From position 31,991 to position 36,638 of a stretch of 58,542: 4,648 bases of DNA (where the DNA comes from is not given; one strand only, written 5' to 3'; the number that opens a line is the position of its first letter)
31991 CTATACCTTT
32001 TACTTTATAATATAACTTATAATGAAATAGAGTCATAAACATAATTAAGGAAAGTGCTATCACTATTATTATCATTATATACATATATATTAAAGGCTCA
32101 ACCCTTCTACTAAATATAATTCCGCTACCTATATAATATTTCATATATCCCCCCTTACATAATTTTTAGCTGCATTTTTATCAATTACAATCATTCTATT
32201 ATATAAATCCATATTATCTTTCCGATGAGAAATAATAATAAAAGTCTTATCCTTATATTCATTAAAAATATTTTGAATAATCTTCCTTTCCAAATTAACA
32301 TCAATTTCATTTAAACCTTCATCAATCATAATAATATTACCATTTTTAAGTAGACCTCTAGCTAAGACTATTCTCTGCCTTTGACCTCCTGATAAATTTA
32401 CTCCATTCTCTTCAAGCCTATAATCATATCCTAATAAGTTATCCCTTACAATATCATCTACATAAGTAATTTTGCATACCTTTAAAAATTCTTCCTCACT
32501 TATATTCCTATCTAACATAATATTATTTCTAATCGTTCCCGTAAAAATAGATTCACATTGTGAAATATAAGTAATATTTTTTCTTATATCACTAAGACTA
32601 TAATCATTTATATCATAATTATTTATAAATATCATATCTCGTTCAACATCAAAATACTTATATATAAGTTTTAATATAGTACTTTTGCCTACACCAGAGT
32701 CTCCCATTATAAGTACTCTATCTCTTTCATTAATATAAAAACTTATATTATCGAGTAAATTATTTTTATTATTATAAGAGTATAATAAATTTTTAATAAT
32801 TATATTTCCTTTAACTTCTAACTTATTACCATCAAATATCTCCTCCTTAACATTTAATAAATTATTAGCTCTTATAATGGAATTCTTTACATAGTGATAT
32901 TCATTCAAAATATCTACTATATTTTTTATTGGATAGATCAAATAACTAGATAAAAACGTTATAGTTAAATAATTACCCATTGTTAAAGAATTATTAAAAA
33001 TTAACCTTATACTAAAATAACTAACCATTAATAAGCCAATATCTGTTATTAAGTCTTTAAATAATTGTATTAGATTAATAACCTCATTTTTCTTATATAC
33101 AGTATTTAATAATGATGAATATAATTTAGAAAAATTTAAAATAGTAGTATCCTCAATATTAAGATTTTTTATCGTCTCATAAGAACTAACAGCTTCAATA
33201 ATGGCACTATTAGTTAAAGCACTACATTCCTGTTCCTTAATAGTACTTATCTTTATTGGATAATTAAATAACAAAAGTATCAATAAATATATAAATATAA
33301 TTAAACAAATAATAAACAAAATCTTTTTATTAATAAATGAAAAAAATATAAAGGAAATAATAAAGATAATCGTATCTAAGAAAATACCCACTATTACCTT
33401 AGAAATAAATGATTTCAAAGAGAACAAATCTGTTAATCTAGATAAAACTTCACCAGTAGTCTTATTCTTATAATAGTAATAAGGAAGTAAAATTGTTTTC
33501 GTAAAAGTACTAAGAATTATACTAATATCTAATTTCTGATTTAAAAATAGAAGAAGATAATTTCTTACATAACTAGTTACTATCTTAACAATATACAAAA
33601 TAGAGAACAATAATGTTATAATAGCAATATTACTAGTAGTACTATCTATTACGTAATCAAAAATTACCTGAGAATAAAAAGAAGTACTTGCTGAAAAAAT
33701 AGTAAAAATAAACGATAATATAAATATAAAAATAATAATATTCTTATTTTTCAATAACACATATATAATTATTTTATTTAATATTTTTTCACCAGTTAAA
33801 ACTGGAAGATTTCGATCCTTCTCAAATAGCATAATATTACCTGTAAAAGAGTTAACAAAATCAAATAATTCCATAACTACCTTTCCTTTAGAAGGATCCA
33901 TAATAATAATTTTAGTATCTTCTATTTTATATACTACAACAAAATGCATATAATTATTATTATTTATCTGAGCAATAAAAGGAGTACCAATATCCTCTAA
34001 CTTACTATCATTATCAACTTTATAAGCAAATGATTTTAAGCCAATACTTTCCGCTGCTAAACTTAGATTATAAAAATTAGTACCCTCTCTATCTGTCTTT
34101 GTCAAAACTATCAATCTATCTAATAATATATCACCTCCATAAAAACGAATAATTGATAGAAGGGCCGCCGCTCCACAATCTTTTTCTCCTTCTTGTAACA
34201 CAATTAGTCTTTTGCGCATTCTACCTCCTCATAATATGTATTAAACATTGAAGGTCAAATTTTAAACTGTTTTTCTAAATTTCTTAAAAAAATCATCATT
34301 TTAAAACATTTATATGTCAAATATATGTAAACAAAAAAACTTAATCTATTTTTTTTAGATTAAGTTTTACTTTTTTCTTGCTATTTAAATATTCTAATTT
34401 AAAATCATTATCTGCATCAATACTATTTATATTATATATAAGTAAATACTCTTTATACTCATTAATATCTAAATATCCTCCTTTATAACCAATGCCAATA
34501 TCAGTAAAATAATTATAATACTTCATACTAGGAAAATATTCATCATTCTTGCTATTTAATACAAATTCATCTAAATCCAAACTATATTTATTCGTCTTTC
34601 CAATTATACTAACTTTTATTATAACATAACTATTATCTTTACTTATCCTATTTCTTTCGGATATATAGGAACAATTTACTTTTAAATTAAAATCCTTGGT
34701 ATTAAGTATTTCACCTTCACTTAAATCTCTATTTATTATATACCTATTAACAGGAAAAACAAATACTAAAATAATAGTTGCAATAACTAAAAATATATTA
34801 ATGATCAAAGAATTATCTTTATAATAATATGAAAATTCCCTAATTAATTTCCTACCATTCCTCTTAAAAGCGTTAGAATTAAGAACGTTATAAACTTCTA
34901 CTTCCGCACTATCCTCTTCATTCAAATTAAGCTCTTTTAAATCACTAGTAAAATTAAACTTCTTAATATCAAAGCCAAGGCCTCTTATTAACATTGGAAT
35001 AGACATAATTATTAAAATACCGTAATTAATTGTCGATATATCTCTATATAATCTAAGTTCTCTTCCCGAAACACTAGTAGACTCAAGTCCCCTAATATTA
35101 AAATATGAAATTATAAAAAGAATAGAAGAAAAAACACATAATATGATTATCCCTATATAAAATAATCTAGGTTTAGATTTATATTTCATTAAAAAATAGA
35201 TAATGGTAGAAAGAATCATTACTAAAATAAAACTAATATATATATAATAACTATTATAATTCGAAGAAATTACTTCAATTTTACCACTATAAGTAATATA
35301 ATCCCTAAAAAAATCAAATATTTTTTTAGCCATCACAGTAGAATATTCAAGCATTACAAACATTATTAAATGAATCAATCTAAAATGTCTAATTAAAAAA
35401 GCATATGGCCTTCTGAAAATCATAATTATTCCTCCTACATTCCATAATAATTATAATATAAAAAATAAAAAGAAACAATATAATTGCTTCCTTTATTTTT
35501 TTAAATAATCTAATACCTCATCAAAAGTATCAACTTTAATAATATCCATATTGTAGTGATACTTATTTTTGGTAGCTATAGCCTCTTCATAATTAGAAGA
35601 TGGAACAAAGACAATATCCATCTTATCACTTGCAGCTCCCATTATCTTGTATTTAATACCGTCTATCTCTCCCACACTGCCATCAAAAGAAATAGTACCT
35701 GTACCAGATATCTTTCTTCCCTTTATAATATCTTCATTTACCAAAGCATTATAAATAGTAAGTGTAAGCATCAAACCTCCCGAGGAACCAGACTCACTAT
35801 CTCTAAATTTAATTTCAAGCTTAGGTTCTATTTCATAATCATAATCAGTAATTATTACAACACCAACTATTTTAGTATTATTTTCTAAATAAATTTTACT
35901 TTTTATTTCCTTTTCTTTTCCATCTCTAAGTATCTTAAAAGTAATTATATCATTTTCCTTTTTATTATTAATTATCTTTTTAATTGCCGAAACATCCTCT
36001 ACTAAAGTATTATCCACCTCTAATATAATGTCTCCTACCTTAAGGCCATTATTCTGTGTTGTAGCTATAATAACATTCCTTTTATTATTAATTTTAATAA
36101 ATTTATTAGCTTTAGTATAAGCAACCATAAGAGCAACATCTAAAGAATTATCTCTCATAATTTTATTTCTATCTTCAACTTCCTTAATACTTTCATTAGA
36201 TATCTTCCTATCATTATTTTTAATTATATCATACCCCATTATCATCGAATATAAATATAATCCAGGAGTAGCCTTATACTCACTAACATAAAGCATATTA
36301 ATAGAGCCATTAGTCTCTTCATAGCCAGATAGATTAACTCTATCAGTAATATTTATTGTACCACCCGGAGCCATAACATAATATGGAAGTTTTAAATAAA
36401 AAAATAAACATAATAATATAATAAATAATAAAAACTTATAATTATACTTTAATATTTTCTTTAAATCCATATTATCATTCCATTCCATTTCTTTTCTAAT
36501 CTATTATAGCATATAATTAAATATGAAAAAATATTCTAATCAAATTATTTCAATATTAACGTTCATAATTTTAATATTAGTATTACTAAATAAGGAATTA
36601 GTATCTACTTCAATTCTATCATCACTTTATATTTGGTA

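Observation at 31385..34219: Compact double-glycine peptide export locus: PCAT transporter, 143-aa accessory protein and two unannotated leader peptides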

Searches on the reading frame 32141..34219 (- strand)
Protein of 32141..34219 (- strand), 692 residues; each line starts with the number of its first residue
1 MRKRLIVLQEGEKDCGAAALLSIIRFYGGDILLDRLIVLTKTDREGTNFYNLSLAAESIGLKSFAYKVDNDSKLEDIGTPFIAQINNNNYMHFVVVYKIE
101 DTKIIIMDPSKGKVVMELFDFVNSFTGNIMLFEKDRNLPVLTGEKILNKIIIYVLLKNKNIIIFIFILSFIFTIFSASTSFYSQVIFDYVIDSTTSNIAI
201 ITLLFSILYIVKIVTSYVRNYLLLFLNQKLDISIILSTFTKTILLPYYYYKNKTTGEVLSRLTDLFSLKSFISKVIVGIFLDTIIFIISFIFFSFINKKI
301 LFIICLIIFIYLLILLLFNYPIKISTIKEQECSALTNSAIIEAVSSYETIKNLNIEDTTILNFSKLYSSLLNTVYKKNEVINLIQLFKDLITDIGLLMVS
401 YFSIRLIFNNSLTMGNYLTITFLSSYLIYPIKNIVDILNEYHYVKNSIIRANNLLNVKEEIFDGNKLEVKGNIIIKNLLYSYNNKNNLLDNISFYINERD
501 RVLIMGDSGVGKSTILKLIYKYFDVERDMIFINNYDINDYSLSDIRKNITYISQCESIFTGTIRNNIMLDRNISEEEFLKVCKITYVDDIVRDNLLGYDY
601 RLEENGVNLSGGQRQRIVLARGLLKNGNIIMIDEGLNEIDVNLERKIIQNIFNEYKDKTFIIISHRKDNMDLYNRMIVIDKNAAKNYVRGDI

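Call 3: search_protein_families(library=pfam, proteins=[window:32141-34219:-], max_evalue=0.1)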
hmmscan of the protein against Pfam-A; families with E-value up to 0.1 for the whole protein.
window:32141-34219:- (692 aa): 15 families
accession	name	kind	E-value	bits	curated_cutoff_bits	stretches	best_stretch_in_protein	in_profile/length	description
PF03412.21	Peptidase_C39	-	1e-32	113.2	22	1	6-135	4-131/133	Peptidase C39 family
PF00664.28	ABC_membrane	-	1.2e-28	101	28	1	162-430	1-273/274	ABC transporter transmembrane region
PF00005.33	ABC_tran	-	5.9e-23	82.4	25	1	489-635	1-135/137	ABC transporter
PF20720.3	nSTAND3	-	0.00013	22.1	27.2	1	495-552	13-71/155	Novel STAND NTPase 3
PF02463.25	SMC_N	-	0.0003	20.7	40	1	399-681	135-213/220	RecF/RecN/SMC N terminal domain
PF03193.22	RsgA_GTPase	-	0.00035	20.9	30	1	481-520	89-127/174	RsgA GTPase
PF13555.12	AAA_29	-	0.0014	18.8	27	1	493-516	16-39/61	P-loop containing region of AAA domain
PF05673.19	DUF815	-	0.0046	16.6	23.8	1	474-539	26-94/249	Protein of unknown function (DUF815)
PF00158.32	Sigma54_activat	-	0.0049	17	20.2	1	486-534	9-58/168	Sigma-54 interaction domain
PF03266.21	NTPase_1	-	0.0067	16.7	23.9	0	501-522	1-22/168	NTPase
PF13191.12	AAA_16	-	0.021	15.8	32.6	1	502-533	27-57/167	AAA ATPase domain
PF00493.29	MCM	-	0.032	13.8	23.3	1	496-522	54-80/224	MCM P-loop domain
PF13173.12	AAA_14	-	0.046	14.2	27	1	502-555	5-57/129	AAA domain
PF13401.12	AAA_22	-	0.069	13.9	27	0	502-549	8-54/130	AAA domain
PF13479.12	AAA_24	-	0.095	13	27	0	501-576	4-59/195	AAA domain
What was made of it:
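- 32141..34219 (-): Peptidase-containing ABC transporter (PCAT), 692 aa: an N-terminal C39 peptidase with intact Gln/Cys/His/Asp, six-TM ABC membrane domain and a nucleotide-binding domain. Pfam C39, ABC_membrane and ABC_tran (call 3).
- Checked: PCAT, 32141-34219, 692 aa: Pfam Peptidase_C39 1e-32, ABC_membrane 1.2e-28, ABC_tran 5.9e-23 (call 3).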

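Call 4: search_protein_families(library=ncbifam, proteins=[window:32141-34219:-], max_evalue=0.1)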
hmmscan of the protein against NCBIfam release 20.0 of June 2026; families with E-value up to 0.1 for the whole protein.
window:32141-34219:- (692 aa): 177 families (the best 25 are shown)
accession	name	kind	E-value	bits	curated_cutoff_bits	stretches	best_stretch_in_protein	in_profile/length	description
TIGR01193.1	bacteriocin_ABC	subfamily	1.5e-115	387.3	523.85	1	11-681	3-683/708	peptide cleavage/export ABC transporter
NF045998.1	cleave_ABC_plasm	equivalog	8.9e-92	308.4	500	1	9-667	2-661/673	Mbov_0121 family peptidase domain-containing ABC transporter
TIGR03375.1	type_I_sec_LssB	subfamily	3.6e-91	306.5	693.1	1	18-681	5-676/696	type I secretion system permease/ATPase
TIGR03796.1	NHLM_micro_ABC1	equivalog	7.7e-90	302.1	853.3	1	7-681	5-686/710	NHLP family bacteriocin export ABC transporter peptidase/permease/ATPase subunit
TIGR01846.1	type_I_sec_HlyB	subfamily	4e-81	273.3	725.55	1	41-682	26-667/694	type I secretion system permease/ATPase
TIGR02203.1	MsbA_lipidA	equivalog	3.5e-67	227.2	602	1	164-681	14-543/572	lipid A export permease/ATP-binding protein MsbA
TIGR02204.1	MsbA_rel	hypoth_equivalog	7.7e-61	206.4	780.4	1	167-681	21-549/576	ABC transporter, permease/ATP-binding protein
NF008364.0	PRK11160.1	equivalog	3.5e-53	181.1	630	1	237-682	98-550/575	heme ABC transporter ATP-binding protein/permease CydC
TIGR03797.1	NHLM_micro_ABC2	equivalog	3.7e-53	181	709.4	1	147-681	123-659/686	NHLP bacteriocin export ABC transporter permease/ATPase subunit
NF008381.0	PRK11176.1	equivalog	5.8e-53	180.1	867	1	194-683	60-555/582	lipid A ABC transporter ATP-binding protein/permease MsbA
TIGR01842.1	type_I_sec_PrtD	subfamily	2.1e-52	178.4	510.15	1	156-687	2-534/544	type I secretion system permease/ATPase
TIGR02857.1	CydD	equivalog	1.3e-47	162.9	435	1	178-678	22-528/529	thiol reductant ABC exporter subunit CydD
NF010178.0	PRK13657.1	equivalog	8.1e-47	159.9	733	1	171-681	26-544/588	glucan ABC transporter ATP-binding protein/ permease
TIGR00958.1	3a01208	subfamily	1.1e-46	159.4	874.6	1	151-683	153-690/711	antigen peptide transporter 2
NF052233.1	CphA_assoc_ABC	equivalog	2.2e-45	155.3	880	1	196-682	229-718/766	cyanophycin metabolism-associated ABC transporter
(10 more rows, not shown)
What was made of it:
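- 32141..34219 (-): Best NCBIfam hit TIGR01193 at 387 bits, below its 523.85 cut-off; second NF045998 (mycoplasma Mbov_0121 family) at 308 bits, below 500 (call 4).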

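Call 34: search_solved_structures(query=window:32141-34219:-, max_evalue=1e-20, show_alignments=2)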
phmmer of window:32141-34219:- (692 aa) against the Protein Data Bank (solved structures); distinct sequences matched with E-value up to 1e-20: 239 (the best 60 are shown).
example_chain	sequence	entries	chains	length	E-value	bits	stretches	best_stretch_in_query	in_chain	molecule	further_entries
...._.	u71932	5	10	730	5.8e-96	325.7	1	3-670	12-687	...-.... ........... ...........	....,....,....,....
8vp3_A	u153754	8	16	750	6.4e-96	325.6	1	3-670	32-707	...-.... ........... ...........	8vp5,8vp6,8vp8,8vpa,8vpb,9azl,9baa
4s0f_A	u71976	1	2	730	1.4e-95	324.5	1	3-670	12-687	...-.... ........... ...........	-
6v9z_A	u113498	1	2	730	1.1e-94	321.5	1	3-670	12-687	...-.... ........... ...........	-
8vp9_A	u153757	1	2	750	1.2e-93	318.1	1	5-670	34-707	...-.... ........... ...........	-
8hf4_A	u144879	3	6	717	5.7e-83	282.8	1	9-682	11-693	Transport/processing ATP-binding protein ComA | Competence factor transporting ATP-binding protein/permease ComA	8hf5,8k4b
8hf7_A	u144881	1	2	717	9.9e-83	282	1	9-682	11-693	Competence factor transporting ATP-binding protein/permease ComA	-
8hf6_A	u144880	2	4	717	1.4e-82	281.6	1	9-682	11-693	Competence factor transporting ATP-binding protein/permease ComA | Transport/processing ATP-binding protein ComA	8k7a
8vow_A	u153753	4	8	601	7.3e-70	239.5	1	158-670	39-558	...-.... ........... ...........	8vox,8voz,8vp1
4f4c_A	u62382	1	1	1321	2.2e-65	224.7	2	285-670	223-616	Multidrug resistance protein pgp-1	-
7sgr_J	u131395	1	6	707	9.1e-61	209.5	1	19-682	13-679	Alpha-hemolysin translocation ATP-binding protein HlyB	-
8dck_A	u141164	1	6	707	2.2e-60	208.2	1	19-682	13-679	Alpha-hemolysin translocation ATP-binding protein HlyB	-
9nfi_A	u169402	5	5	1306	9e-60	206.2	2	184-668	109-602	Permeability Glycoprotein (P-gp)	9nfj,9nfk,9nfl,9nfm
9oe1_A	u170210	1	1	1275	4.9e-57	197.1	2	203-668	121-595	ATP-binding cassette, sub-family B (MDR/TAP), member 4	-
9ody_A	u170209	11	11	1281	5e-57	197.1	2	203-668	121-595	ATP-binding cassette, sub-family B (MDR/TAP), member 4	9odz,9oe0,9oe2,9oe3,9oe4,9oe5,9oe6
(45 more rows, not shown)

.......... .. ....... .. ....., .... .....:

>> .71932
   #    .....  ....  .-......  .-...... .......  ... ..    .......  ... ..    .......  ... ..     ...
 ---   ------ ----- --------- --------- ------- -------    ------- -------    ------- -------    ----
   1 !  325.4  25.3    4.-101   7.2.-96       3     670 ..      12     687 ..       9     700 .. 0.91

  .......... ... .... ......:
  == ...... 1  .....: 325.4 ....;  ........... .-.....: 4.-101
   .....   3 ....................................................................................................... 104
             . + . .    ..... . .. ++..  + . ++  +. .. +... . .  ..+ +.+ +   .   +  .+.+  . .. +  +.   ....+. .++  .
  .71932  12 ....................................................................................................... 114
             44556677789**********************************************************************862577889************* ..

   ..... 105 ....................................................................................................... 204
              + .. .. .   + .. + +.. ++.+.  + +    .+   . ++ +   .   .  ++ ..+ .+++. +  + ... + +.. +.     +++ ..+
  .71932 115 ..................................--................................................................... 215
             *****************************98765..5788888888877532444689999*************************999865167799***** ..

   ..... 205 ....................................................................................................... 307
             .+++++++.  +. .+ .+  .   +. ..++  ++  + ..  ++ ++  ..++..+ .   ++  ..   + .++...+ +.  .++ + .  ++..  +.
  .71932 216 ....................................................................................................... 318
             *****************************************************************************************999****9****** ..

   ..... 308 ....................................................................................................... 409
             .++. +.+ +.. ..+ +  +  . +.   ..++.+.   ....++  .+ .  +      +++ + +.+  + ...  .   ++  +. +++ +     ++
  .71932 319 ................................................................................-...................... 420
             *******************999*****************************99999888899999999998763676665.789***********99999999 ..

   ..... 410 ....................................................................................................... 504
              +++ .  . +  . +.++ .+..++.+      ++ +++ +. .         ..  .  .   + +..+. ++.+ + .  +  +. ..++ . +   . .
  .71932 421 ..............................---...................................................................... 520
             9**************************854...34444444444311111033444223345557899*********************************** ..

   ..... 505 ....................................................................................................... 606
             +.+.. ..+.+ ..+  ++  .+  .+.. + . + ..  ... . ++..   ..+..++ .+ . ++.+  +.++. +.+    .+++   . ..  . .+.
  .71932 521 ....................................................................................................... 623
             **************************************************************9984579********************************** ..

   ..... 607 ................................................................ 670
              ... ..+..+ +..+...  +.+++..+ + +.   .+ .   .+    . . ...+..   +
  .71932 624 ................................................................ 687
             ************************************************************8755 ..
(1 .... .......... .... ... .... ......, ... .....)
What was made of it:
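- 32141..34219 (-): Full-length alignment to PCAT1 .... (E 5.8e-96) and ComA 8HF4 (E 5.7e-83) with catalytic and ATPase motifs conserved (call 34).
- On Peptidase-containing ABC transporter (PCAT / AMS, bacteriocin-type ABC exporter): Full-length alignment to PCAT1 and ComA (call 34).
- Closest known: PCAT1 of Clostridium. Same: The catalytic Cys/His/Asp and ATPase motifs align (call 34).
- Checked: Aligned to PCAT1 (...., E 5.8e-96, call 34), the DCGAA Cys, the HFVV His and the DP(S/G)KG Asp are all conserved.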

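Call 72: list_cluster_members(proteins=[window:32141-34219:-, window:31713-32144:-, window:31567-31710:-, window:31385-31552:-])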
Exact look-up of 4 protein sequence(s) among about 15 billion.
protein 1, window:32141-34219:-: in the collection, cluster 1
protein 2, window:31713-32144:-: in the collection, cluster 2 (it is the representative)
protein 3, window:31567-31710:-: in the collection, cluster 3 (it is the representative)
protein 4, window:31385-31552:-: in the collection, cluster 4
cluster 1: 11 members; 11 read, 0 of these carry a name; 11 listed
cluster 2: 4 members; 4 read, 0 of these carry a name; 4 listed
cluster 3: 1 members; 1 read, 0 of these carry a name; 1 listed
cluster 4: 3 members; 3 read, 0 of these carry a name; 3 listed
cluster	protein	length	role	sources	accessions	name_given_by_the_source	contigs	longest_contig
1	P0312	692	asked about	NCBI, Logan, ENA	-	-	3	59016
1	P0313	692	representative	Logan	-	-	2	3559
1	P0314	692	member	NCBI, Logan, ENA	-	-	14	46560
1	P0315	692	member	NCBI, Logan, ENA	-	-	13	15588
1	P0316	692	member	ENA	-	-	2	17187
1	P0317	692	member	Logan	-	-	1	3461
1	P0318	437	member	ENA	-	-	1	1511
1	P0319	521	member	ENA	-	-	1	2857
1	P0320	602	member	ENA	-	-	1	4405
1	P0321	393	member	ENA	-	-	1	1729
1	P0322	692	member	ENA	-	-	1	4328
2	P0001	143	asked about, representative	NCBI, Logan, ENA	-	-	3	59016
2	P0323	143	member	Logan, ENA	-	-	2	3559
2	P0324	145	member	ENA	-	-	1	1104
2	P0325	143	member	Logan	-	-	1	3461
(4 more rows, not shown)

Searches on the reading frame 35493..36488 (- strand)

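Call 64: search_protein_families(library=pfam, proteins=[window:35493-36488:-], max_evalue=0.0001)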
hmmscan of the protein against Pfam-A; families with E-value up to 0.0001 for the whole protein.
window:35493-36488:- (331 aa): 2 families
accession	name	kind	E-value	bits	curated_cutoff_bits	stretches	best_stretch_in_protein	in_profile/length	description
PF05362.19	Lon_C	-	6.8e-10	39.3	21.1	1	233-328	108-201/205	Lon protease (S16) C-terminal proteolytic domain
PF13180.12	PDZ_2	-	7.4e-09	36.2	27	1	145-196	26-77/80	PDZ domain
